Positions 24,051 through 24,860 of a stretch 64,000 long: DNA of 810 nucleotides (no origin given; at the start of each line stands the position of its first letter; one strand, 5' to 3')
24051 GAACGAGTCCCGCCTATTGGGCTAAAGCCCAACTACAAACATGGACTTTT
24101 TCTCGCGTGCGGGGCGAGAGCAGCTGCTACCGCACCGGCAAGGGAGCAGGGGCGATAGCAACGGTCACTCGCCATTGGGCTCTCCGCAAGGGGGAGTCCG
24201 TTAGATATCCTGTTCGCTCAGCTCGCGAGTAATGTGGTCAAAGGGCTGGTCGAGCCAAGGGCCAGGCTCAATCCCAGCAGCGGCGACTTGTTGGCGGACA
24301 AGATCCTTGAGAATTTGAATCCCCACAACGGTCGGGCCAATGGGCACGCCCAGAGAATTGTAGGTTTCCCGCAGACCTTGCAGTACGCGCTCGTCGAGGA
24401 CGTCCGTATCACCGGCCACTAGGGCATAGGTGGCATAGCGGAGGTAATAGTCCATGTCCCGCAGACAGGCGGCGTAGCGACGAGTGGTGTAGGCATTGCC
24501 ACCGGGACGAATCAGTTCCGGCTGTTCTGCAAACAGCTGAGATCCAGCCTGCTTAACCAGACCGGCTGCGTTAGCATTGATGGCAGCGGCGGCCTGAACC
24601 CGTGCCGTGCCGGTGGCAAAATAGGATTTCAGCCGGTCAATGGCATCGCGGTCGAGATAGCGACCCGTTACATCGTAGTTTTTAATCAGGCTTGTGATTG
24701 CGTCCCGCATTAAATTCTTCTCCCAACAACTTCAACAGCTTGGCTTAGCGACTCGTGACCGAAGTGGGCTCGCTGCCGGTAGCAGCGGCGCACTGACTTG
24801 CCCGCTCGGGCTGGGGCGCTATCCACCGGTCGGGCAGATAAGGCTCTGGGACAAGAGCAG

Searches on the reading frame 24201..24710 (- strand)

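Call 7: search_protein_families(library=pfam, proteins=[window:24201-24710:-])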
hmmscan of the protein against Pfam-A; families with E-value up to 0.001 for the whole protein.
window:24201-24710:- (169 aa): 1 family
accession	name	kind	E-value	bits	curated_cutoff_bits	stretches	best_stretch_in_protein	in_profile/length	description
PF00502.25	Phycobilisome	-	6.6e-60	202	22.2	1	8-164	2-155/155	Phycobilisome protein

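Call 8: search_protein_families(library=ncbifam, proteins=[window:24201-24710:-])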
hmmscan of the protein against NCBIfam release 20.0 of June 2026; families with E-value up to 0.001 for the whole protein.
window:24201-24710:- (169 aa): 6 families
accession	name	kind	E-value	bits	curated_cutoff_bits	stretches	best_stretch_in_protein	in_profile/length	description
TIGR01337.1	apcB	equivalog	6.9e-78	260.3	228.15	1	2-169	1-167/167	allophycocyanin subunit beta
TIGR01339.1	phycocy_beta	equivalog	2.1e-42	145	279.3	1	3-138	2-137/171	C-phycocyanin subunit beta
NF058508.1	phy_ery_CpeB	equivalog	6.4e-37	127.1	275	1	1-136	1-136/181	phycoerythrin subunit beta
NF058521.1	allophyco_ApcA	equivalog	1.2e-36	126.1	270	1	5-142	4-141/161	allophycocyanin subunit alpha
NF058506.1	phy_ery_CpeA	equivalog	5.2e-22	78.9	225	1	1-138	1-138/164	C-phycoerythrin subunit alpha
TIGR01338.1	phycocy_alpha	equivalog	1.8e-15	57.3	269.45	1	4-120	3-121/161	C-phycocyanin subunit alpha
